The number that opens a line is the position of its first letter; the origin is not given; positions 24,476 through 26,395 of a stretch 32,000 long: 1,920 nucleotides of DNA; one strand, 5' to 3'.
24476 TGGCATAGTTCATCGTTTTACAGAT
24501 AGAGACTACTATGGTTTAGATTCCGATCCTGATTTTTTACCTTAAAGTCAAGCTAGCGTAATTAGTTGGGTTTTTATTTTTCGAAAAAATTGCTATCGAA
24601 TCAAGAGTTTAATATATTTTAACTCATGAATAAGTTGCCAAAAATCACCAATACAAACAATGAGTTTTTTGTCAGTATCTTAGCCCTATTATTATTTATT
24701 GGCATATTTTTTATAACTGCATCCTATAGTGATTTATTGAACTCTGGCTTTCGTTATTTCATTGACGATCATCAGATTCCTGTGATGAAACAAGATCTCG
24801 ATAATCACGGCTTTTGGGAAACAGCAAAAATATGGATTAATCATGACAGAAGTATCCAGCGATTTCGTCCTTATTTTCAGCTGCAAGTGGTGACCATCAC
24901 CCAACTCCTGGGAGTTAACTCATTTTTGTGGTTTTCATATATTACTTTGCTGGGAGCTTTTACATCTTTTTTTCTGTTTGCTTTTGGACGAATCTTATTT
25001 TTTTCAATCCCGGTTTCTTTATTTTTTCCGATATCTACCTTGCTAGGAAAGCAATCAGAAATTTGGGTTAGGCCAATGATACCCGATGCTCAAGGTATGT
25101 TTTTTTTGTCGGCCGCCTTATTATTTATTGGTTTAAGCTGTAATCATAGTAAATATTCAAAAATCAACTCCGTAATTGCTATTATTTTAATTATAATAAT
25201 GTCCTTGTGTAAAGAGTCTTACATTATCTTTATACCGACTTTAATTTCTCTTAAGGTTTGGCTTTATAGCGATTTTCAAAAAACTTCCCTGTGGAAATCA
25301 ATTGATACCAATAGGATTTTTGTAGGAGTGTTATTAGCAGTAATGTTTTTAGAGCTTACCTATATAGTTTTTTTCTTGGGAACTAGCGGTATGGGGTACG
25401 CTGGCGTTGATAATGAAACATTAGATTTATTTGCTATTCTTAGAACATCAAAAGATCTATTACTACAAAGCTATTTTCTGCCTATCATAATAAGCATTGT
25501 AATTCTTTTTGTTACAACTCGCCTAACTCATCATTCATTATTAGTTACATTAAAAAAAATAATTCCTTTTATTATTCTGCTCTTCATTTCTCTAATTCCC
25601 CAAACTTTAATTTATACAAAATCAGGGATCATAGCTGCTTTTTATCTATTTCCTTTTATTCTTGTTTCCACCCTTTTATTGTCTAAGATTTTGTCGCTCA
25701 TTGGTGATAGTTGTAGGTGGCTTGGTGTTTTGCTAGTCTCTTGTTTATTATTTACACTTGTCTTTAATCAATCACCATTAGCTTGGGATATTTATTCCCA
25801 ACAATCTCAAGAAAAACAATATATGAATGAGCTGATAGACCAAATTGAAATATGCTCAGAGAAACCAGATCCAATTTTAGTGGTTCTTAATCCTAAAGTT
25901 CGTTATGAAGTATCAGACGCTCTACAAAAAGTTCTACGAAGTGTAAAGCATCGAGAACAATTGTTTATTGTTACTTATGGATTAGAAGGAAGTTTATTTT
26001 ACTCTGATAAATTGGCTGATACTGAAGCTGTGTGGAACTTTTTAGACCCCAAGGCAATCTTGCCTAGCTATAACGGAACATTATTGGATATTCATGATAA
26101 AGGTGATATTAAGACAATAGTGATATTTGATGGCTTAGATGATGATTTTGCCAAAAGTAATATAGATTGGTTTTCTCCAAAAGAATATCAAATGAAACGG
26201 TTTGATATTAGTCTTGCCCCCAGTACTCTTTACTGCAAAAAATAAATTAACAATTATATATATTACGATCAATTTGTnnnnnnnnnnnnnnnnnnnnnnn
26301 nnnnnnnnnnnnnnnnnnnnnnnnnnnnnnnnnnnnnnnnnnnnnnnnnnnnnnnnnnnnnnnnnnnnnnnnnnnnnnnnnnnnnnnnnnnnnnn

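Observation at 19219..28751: Candidate undescribed glycan synthesis and methylation system (two GT modules, three methyltransferase domains, two GT-C-like membrane proteins)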

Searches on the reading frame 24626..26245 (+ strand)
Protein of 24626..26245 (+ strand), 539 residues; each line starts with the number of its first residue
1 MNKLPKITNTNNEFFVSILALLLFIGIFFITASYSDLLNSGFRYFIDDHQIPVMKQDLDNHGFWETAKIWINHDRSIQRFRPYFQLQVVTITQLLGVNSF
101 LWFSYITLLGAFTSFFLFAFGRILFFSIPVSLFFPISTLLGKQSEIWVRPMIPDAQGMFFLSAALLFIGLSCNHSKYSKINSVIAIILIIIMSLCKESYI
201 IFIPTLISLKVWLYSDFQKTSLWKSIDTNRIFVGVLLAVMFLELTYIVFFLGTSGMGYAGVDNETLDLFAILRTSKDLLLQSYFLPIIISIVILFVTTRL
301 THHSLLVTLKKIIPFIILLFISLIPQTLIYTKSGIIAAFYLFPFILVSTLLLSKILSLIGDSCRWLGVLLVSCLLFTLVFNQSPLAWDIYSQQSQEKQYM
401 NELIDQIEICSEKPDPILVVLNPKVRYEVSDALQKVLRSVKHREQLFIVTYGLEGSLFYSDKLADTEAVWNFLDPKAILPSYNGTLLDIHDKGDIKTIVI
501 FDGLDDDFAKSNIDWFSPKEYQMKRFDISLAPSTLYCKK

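Call 5: search_protein_families(library=pfam, proteins=[window:24626-26245:+], max_evalue=0.1)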
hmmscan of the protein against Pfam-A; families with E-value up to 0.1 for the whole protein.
window:24626-26245:+ (539 aa): 0 families

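Call 6: search_protein_families(library=ncbifam, proteins=[window:24626-26245:+], max_evalue=0.1)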
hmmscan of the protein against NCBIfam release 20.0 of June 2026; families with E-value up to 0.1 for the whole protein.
window:24626-26245:+ (539 aa): 0 families

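Call 11: find_encoding_contigs(protein=window:24626-26245:+, flank=10000, max_places=6)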
Protein window:24626-26245:+ (539 aa): 24 contigs read that carry it; 3 places shown.
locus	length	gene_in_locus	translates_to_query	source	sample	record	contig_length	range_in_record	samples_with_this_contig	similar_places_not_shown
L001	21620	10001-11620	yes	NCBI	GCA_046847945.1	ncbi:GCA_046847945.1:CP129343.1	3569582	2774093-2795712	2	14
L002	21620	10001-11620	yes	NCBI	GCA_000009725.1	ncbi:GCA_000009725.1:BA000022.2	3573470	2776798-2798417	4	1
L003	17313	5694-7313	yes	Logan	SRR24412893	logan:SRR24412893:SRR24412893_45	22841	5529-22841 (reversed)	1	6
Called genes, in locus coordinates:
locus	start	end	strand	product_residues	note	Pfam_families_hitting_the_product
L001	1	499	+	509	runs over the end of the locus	PF13541:ChlI, PF00493:MCM (faint), PF01078:Mg_chelatase, PF07728:AAA_5, PF13335:Mg_chelatase_C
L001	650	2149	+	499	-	PF02310:B12-binding, PF04055:Radical_SAM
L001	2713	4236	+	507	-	PF00421:PSII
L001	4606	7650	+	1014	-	PF26337:Gtf3_C (faint), PF05050:Methyltransf_21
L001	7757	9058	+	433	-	PF05050:Methyltransf_21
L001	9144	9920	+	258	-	PF13578:Methyltransf_24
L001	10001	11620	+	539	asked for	-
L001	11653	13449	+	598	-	-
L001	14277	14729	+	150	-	PF11645:PDDEXK_5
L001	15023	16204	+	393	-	PF00155:Aminotran_1_2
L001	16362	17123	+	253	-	PF00557:Peptidase_M24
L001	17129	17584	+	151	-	PF04134:DCC1-like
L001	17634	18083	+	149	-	PF00293:NUDIX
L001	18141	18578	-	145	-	PF02261:Asp_decarbox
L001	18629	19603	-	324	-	PF00056:Ldh_1_N, PF02866:Ldh_1_C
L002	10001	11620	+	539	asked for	-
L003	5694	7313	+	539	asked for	-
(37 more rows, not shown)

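Call 18: find_homologous_proteins(query=window:24626-26245:+, max_evalue=0.001)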
Query window:24626-26245:+ (539 aa): 27 proteins with E <= 0.001 among 8000 candidates.
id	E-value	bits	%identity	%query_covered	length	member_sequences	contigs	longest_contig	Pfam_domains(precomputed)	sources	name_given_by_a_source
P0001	0.0e+0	1150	97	100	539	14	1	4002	-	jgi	jgi:hypothetical protein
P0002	1.9e-213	728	86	72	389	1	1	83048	-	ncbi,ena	-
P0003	4.0e-193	661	87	65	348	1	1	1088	-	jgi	jgi:hypothetical protein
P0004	1.2e-178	613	52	98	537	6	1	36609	-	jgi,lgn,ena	jgi:hypothetical protein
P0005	3.6e-178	612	52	99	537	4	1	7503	-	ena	-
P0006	6.7e-178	611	53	99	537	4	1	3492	-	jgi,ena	jgi:hypothetical protein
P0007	1.4e-177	610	52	99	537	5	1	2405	-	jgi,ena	jgi:hypothetical protein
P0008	2.4e-177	609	52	99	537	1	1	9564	-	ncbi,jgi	jgi:hypothetical protein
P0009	9.7e-177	607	52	99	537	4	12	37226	-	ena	-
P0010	6.3e-176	604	52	99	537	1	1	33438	-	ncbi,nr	ncbi:MAG: hypothetical protein VKL41_03325 [Snowella sp.]|nr:hypothetical protein [Snowella sp.]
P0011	6.0e-175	601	52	98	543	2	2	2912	-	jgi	jgi:hypothetical protein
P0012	3.2e-174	599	51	99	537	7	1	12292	-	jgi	jgi:hypothetical protein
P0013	3.9e-174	598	51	99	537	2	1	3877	-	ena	-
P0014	4.0e-172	592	51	98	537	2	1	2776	-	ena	-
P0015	4.8e-169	582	50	99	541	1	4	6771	-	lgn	-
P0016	7.8e-152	525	46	98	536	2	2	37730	-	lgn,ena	-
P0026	1.7e-99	352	35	99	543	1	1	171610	-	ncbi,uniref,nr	ncbi:hypothetical protein H6G89_24905 [Oscillatoria sp. FACHB-1407]|uniref:hypothetical protein n=1 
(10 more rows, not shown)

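Call 20: find_encoding_contigs(protein=P0010, flank=10000, max_places=2)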
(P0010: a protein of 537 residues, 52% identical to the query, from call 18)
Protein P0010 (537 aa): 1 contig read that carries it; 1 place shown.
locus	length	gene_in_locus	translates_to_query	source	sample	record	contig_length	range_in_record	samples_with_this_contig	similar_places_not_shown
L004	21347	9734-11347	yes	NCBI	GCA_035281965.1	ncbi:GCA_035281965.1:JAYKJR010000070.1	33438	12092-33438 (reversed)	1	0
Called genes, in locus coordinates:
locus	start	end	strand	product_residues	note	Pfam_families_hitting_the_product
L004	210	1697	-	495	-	PF13439:Glyco_transf_4, PF20706:GT4-conflict (weak), PF00534:Glycos_transf_1, PF13692:Glyco_trans_1_4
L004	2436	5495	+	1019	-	PF26337:Gtf3_C (faint), PF05050:Methyltransf_21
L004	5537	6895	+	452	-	PF05050:Methyltransf_21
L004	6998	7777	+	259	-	PF13578:Methyltransf_24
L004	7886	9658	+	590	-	-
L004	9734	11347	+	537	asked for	-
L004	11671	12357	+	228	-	PF00535:Glycos_transf_2, PF13641:Glyco_tranf_2_3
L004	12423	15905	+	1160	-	PF00534:Glycos_transf_1 (weak), PF13692:Glyco_trans_1_4, PF13524:Glyco_trans_1_2 (faint), PF13439:Glyco_transf_4 (weak), PF26334:Gtf3_N (weak), PF13692:Glyco_trans_1_4, PF00534:Glycos_transf_1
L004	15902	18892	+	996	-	PF20706:GT4-conflict (faint), PF00534:Glycos_transf_1 (weak), PF00535:Glycos_transf_2, PF10111:Glyco_tranf_2_2 (faint)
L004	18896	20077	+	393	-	PF05050:Methyltransf_21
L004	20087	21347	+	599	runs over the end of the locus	-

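Call 21: find_encoding_contigs(protein=P0016, flank=10000, max_places=2)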
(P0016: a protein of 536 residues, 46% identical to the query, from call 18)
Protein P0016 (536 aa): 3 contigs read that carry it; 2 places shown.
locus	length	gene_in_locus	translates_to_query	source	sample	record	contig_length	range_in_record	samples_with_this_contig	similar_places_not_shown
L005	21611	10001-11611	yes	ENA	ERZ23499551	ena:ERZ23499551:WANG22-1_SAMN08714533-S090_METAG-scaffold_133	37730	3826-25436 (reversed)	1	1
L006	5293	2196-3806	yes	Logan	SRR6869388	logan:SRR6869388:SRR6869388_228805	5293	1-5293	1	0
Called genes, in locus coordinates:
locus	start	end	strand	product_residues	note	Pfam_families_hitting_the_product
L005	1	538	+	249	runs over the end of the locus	PF00005:ABC_tran, PF13304:AAA_21 (faint)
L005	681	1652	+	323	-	PF00535:Glycos_transf_2, PF10111:Glyco_tranf_2_2 (weak)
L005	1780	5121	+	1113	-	PF13439:Glyco_transf_4 (weak), PF00534:Glycos_transf_1, PF13692:Glyco_trans_1_4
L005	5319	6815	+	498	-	PF13489:Methyltransf_23, PF08241:Methyltransf_11, PF08242:Methyltransf_12, PF13649:Methyltransf_25, PF13847:Methyltransf_31, PF24161:CCDC39, PF06818:Fez1 (faint)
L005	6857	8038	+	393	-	PF13578:Methyltransf_24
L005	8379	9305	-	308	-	PF00535:Glycos_transf_2, PF10111:Glyco_tranf_2_2 (weak)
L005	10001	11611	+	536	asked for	-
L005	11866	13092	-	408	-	PF13439:Glyco_transf_4, PF20706:GT4-conflict, PF00534:Glycos_transf_1, PF13692:Glyco_trans_1_4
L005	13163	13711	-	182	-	-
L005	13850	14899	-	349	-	PF02475:TRM5-TYW2_MTfase (weak), PF05575:V_cholerae_RfbT (weak), PF05050:Methyltransf_21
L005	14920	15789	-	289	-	PF08003:Methyltransf_9, PF13489:Methyltransf_23, PF13847:Methyltransf_31, PF08241:Methyltransf_11, PF08242:Methyltransf_12, PF13649:Methyltransf_25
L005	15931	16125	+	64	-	PF11061:Tsr0524-like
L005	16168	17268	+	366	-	PF02374:ArsA_ATPase, PF13614:AAA_31 (weak), PF17886:ArsA_HSP20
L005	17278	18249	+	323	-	PF01040:UbiA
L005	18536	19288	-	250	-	PF05050:Methyltransf_21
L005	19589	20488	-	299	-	PF01145:Band_7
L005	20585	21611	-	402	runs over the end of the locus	PF13439:Glyco_transf_4, PF13579:Glyco_trans_4_4, PF20706:GT4-conflict, PF00534:Glycos_transf_1, PF13692:Glyco_trans_1_4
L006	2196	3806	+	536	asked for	-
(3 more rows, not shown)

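Call 29: search_solved_structures(query=A2, max_evalue=10, show_alignments=2)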
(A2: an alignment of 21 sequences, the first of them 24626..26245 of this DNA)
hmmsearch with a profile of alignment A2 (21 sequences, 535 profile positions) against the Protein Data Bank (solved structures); distinct sequences matched with E-value up to 10: 3.
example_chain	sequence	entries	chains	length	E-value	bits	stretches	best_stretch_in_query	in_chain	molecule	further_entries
4c8q_B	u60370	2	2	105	0.45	12.4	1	31-68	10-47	U6 SNRNA-ASSOCIATED SM-LIKE PROTEIN LSM2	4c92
5vsu_B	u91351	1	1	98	0.69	11.8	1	31-68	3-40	U6 snRNA-associated Sm-like protein LSm2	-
4n0a_C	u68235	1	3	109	0.94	11.3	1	32-68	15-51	U6 snRNA-associated Sm-like protein LSm2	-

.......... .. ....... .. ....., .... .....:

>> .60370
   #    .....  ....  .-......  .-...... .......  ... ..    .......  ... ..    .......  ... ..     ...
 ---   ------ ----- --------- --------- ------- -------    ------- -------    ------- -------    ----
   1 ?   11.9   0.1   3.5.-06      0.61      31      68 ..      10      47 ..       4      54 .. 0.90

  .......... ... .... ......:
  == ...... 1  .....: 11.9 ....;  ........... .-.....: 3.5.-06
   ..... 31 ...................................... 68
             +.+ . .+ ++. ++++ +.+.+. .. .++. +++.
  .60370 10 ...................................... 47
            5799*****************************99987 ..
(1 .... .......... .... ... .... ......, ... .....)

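Call 34: search_protein_families(library=ncbifam, proteins=[window:24626-26245:+], max_evalue=10)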
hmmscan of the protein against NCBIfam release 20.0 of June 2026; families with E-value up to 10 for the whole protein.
window:24626-26245:+ (539 aa): 0 families

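Call 35: search_protein_families(library=pfam, proteins=[window:24626-26245:+], max_evalue=10)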
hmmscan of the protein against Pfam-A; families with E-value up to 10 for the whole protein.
window:24626-26245:+ (539 aa): 2 families
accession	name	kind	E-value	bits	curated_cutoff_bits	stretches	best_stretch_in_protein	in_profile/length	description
PF17728.7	BsuBI_PstI_RE_N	-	0.27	11.5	27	1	397-443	76-122/140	BsuBI/PstI restriction endonuclease HTH domain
PF24002.1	DUF7318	-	2.7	8.5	27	1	214-249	40-75/128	Family of unknown function (DUF7318)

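Call 45: predict_structure(alignment_id=A2)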
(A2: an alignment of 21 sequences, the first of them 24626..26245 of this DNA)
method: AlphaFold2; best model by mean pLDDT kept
length: 539 residues; sequences in the alignment: 21
mean_pLDDT: 88.5   pTM: 0.88
mean pLDDT of the five models: 88.5, 88.1, 88.0, 87.0, 85.8
residues with pLDDT >= 90: 333; 70-90: 170; 50-70: 27; < 50: 9
segments of 3 or more residues with pLDDT < 50: 1-9
pLDDT, mean of each block of 10 residues (from residue 1): 38 88 97 93 87 94 96 81 92 94 96 98 94 94 89 92 97 87 96 83 92 94 94 94 82 64 72 85 90 92 88 93 84 68 91 95 90 92 91 92 92 88 88 89 91 90 85 81 89 91 93 90 92 93
secondary structure, 60 per line:
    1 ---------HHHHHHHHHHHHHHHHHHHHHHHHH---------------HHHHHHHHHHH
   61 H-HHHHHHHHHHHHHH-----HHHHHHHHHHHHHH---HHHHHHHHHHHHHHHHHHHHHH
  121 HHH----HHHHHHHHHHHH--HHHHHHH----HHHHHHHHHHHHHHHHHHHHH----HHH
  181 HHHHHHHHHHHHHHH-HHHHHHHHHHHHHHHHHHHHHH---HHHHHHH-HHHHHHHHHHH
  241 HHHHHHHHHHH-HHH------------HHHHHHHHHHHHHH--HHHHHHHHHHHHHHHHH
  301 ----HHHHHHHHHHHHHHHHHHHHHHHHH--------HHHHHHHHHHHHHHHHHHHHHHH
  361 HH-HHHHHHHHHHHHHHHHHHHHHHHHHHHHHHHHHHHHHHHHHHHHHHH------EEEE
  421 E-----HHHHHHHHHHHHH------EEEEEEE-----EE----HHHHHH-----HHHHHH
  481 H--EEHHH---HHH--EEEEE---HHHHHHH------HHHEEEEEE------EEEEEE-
elements in order: H10-34 H50-61 H63-76 H82-95 H99-123 H128-139 H142-148 H153-173 H178-195 H197-218 H222-228 H230-251 H268-281 H284-300 H305-329 H338-362 H364-410 E417-421 H427-439 E446-452 H464-469 H475-481 E497-501 H505-511 E521-526 E533-538

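Call 48: fold_search(model_id=the predicted structure, library=pdb)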
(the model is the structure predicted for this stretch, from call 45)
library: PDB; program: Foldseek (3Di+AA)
matches with E <= 10: 275; with E <= 0.001: 5
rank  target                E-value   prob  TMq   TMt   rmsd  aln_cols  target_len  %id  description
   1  7zli_A                6.9e-05  1.00  0.48  0.41  11.0       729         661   10  Cryo-EM structure of C-mannosyltransferase CeDPY19, in complex with Dol25-P-Man and bound to CMT2-Fab and anti-Fab nan (released 2023-01-11)
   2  7zlh_A                1.0e-04  1.00  0.46  0.39  11.5       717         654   10  Cryo-EM structure of C-mannosyltransferase CeDPY19, in apo state, bound to CMT2-Fab and anti-Fab nanobody (released 2023-01-11)
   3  7zlg_A                1.3e-04  1.00  0.47  0.40  11.2       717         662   10  Cryo-EM structure of C-mannosyltransferase CeDPY19, in complex with acceptor peptide and bound to CMT2-Fab and anti-Fa (released 2023-01-11)
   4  5f15                  5.9e-04  1.00  0.50  0.49   9.3       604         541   12  Crystal Structure of ArnT from Cupriavidus metallidurans bound to Undecaprenyl phosphate (released 2016-02-17)
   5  9s6u_A                6.2e-04  1.00  0.46  0.45   9.7       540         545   12  Ternary cryo-EM structure of human ALG9 with Dol25-PP-GlcNAc2Man8, Dol25-P-Man and Fab (released 2026-03-18)
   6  5ezm                  1.4e-03  1.00  0.46  0.46   9.8       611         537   12  Crystal Structure of ArnT from Cupriavidus metallidurans in the apo state (released 2016-02-17)
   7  6gxc_A                1.7e-03  1.00  0.31  0.26  13.1       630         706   12  Bacterial oligosaccharyltransferase PglB in complex with an inhibitory peptide and a reactive lipid-linked oligosaccha (released 2018-11-14)
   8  8if8_C                2.2e-03  1.00  0.33  0.31  16.5       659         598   10  Arabinosyltransferase AftA (released 2023-05-31)
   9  9s6t_A                2.6e-03  1.00  0.44  0.48   9.8       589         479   12  Ternary cryo-EM structure of chicken ALG12 with Dol25-PP-GlcNAc2Man7, Dol25-P-Man, and Fab (released 2026-03-18)
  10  5ogl_A                3.0e-03  1.00  0.32  0.26  13.1       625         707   12  Structure of bacterial oligosaccharyltransferase PglB in complex with an acceptor peptide and an lipid-linked oligosac (released 2017-10-25)
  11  3rce_A                5.3e-03  1.00  0.40  0.33  11.6       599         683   12  Bacterial oligosaccharyltransferase PglB (released 2011-06-15)
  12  8if8_B                8.3e-03  1.00  0.38  0.34  14.7       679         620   11  Arabinosyltransferase AftA (released 2023-05-31)
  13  6p25_B                3.2e-02  1.00  0.29  0.24   7.0       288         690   12  Structure of S. cerevisiae protein O-mannosyltransferase Pmt1-Pmt2 complex bound to the sugar donor and a peptide acce (released 2019-07-10)
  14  9i5k_A                7.1e-02  1.00  0.42  0.45   9.5       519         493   12  Structure of the Chaetomium thermophilum Pmt4 homodimer (C2 symmetry) (released 2025-12-24)
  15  6p25_A                7.7e-02  1.00  0.29  0.22   9.1       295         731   14  Structure of S. cerevisiae protein O-mannosyltransferase Pmt1-Pmt2 complex bound to the sugar donor and a peptide acce (released 2019-07-10)
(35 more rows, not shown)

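Call 65: find_encoding_contigs(protein=P0026, flank=10000, max_places=1)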
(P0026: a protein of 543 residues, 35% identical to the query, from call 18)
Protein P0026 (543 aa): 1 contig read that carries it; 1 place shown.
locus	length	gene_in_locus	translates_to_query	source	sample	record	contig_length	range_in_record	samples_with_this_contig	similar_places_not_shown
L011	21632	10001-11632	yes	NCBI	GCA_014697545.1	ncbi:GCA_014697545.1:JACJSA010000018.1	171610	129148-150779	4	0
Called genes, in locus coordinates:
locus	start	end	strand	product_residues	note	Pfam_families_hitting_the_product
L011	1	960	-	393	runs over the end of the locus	-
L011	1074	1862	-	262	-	PF00977:His_biosynth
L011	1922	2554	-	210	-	PF00117:GATase, PF01174:SNO (weak), PF07722:Peptidase_C26 (weak)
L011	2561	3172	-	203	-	PF08242:Methyltransf_12 (weak), PF13649:Methyltransf_25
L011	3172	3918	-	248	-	PF02348:CTP_transf_3, PF12804:NTP_transf_3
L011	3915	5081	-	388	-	PF01041:DegT_DnrJ_EryC1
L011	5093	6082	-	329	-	PF00106:adh_short (weak), PF01073:3Beta_HSD, PF01370:Epimerase, PF02719:Polysacc_synt_2, PF04321:RmlD_sub_bind, PF05368:NmrA (weak), PF13460:NAD_binding_10, PF16363:GDP_Man_Dehyd, +1 more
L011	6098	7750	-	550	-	-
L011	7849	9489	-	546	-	-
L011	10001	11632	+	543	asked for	-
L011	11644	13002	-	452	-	PF27226:AF_1845, PF00395:SLH (faint)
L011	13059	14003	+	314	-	PF01156:IU_nuc_hydro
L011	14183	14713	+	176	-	PF07884:VKOR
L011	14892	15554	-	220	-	PF01596:Methyltransf_3, PF13578:Methyltransf_24, PF13649:Methyltransf_25 (weak)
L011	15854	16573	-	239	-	PF00578:AhpC-TSA, PF08534:Redoxin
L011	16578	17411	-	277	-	PF04434:SWIM (weak)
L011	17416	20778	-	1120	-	PF12419:DUF3670, PF00176:SNF2-rel_dom, PF00271:Helicase_C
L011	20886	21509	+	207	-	PF01947:Rv2949c-like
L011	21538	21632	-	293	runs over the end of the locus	-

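Call 67: search_protein_representatives(alignment_id=A2)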
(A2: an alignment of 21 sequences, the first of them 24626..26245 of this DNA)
Query: 21 sequences, 535 profile positions. Proteins with E-value up to 0.001 (for the whole library): 941; up to 1e-10: 726; up to 1e-30: 447. The best 150 are listed.
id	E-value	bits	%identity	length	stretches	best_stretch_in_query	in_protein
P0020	4.2e-238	807.9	-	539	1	4-535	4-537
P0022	8.1e-208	707.9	-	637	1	50-535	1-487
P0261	4.7e-184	629.5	-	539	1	8-535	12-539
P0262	2.1e-170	584.5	-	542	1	5-535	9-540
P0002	4.2e-161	553.8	-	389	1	147-535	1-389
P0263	1.5e-145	502.4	-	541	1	6-534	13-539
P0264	5.6e-137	474.2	-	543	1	12-535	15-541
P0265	1.1e-134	466.6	-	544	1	13-535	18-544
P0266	3.3e-127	441.9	-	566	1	14-534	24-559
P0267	2.5e-123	429.1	-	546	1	6-534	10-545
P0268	9.4e-123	427.2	-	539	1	15-535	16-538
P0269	7.4e-121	420.9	-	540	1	13-524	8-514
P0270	3.1e-119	415.6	-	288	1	4-283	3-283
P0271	5.1e-119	414.9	-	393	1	142-535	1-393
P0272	3.2e-117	408.9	-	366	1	6-363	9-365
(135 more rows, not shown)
